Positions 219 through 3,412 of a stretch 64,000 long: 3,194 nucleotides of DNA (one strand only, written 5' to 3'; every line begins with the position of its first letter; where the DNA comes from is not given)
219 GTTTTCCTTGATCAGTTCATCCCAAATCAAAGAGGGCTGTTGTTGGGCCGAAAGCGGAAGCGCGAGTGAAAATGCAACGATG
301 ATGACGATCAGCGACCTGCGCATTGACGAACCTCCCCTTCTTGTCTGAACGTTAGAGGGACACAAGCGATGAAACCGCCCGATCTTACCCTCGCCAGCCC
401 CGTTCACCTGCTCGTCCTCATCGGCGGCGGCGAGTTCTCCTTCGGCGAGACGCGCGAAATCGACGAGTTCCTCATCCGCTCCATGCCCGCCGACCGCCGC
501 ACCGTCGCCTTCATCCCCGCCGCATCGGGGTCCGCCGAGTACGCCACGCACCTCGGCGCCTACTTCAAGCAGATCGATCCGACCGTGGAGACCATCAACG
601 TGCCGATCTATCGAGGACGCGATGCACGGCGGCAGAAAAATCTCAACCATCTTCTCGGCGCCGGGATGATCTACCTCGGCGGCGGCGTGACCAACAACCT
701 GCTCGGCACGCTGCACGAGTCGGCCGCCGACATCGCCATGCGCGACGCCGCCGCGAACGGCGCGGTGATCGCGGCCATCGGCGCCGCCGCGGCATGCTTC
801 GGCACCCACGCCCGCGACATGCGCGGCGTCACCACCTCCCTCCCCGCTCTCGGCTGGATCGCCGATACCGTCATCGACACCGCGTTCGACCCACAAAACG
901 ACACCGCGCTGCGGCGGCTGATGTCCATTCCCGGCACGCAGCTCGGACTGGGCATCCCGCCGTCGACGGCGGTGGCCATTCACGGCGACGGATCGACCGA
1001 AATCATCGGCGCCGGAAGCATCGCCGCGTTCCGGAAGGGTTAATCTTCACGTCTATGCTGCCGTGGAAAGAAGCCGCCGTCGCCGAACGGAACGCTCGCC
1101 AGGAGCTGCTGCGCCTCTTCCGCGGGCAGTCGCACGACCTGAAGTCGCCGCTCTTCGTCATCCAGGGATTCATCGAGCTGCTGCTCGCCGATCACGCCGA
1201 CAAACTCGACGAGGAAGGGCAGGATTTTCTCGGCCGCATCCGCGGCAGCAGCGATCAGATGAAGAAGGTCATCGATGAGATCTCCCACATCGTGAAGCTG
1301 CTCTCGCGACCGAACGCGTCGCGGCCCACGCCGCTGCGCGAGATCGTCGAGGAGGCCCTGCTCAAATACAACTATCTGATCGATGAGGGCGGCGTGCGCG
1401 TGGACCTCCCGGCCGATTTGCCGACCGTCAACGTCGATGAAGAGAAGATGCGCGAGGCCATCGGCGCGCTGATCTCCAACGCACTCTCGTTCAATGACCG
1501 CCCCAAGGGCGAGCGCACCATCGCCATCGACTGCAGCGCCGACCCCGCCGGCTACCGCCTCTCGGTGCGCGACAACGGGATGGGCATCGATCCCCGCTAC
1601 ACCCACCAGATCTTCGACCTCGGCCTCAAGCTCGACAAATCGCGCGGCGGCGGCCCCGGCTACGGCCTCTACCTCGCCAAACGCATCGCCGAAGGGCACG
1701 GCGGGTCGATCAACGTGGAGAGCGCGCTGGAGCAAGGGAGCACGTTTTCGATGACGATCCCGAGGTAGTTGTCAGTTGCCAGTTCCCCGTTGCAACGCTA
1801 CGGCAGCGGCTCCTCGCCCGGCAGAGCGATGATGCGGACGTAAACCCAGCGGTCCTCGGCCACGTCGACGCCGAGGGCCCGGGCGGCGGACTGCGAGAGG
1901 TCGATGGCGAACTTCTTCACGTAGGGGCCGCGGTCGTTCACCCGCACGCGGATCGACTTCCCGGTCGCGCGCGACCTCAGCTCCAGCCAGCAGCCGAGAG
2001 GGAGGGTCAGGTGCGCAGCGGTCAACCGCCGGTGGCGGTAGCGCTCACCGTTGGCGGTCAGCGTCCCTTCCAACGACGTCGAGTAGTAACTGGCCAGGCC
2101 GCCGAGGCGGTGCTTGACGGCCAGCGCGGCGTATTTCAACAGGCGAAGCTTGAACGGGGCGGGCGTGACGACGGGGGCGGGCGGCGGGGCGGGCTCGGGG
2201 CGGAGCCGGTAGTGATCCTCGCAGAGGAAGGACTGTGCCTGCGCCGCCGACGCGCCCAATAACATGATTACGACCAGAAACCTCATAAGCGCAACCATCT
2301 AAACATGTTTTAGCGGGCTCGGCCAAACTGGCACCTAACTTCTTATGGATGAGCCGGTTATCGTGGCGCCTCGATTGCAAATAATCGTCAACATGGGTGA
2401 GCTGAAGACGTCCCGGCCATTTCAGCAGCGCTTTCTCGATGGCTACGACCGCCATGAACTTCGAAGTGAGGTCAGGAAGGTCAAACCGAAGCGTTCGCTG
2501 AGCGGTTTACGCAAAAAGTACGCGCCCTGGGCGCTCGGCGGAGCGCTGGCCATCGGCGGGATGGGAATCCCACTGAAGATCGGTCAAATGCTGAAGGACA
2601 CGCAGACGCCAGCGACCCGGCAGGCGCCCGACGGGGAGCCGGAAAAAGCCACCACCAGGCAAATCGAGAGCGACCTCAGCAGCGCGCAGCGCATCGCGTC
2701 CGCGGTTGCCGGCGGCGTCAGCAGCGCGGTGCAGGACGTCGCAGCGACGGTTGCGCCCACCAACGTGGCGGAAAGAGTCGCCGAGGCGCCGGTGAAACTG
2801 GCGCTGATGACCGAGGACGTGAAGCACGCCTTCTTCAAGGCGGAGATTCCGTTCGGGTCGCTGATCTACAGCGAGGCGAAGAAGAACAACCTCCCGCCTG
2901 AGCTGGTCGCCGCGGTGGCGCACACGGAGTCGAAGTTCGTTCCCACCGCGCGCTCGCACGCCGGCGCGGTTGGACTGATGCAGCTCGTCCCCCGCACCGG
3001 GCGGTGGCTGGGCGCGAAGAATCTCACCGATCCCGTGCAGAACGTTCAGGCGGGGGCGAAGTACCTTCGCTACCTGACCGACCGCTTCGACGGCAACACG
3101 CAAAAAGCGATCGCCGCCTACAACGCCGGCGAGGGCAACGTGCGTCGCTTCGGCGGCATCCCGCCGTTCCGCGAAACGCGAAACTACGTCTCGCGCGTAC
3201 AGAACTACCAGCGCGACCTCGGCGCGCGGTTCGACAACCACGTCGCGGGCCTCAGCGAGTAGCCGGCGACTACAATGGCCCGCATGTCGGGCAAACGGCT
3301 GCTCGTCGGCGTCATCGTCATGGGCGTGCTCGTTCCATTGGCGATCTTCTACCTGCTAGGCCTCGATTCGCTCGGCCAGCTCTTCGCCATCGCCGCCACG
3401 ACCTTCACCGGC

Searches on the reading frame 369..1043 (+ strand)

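Call 69: search_protein_families(library=ncbifam, proteins=[window:369-1043:+], max_evalue=0.00001)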
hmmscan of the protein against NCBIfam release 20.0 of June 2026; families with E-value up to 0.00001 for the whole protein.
window:369-1043:+ (224 aa): 1 family
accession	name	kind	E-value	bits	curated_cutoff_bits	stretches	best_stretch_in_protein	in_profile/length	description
TIGR02069.1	cyanophycinase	equivalog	9.8e-14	51.4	126.6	1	15-219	1-213/250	cyanophycinase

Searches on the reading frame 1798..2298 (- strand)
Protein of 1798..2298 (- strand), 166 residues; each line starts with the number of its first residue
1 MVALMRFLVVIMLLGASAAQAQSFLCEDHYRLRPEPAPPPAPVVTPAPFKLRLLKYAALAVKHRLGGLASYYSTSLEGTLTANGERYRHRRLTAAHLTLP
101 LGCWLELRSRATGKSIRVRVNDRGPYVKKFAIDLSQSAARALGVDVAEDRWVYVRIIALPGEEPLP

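Call 69: search_protein_families(library=ncbifam, proteins=[window:1798-2298:-], max_evalue=0.00001)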
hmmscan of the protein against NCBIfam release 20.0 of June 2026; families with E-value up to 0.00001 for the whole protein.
window:1798-2298:- (166 aa): 3 families
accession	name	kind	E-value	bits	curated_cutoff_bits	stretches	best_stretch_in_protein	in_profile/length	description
TIGR00413.1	rlpA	subfamily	7.6e-23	81.6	82.15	1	67-144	1-78/208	septal ring lytic transglycosylase RlpA family protein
NF047735.1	MPL36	exception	2e-19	70.4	430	1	67-142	94-169/305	RlpA family plasminogen-binding lipoprotein MPL36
NF007953.1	PRK10672.1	equivalog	2.4e-18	66.8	201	1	67-144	80-157/362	endolytic peptidoglycan transglycosylase RlpA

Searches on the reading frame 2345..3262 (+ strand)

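Call 69: search_protein_families(library=ncbifam, proteins=[window:2345-3262:+], max_evalue=0.00001)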
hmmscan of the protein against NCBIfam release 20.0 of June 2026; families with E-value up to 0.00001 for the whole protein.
window:2345-3262:+ (305 aa): 5 families
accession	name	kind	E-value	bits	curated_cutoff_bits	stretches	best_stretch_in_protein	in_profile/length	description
NF047373.1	BB0259_flg_lyt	exception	5.7e-28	98.1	234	1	169-285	547-681/705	flagellar assembly lytic transglycosylase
NF008112.0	PRK10859.1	equivalog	1.4e-17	63.3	354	1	180-266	299-390/483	membrane-bound lytic murein transglycosylase MltF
NF008631.0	PRK11619.1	equivalog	5e-15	54.9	536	1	177-285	486-617/644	murein transglycosylase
NF008050.0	PRK10783.1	equivalog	5.3e-15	54.7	508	1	159-267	94-206/457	murein transglycosylase D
NF008670.0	PRK11671.1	equivalog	8.8e-10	38.3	375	1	172-268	194-308/359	membrane-bound lytic murein transglycosylase MltC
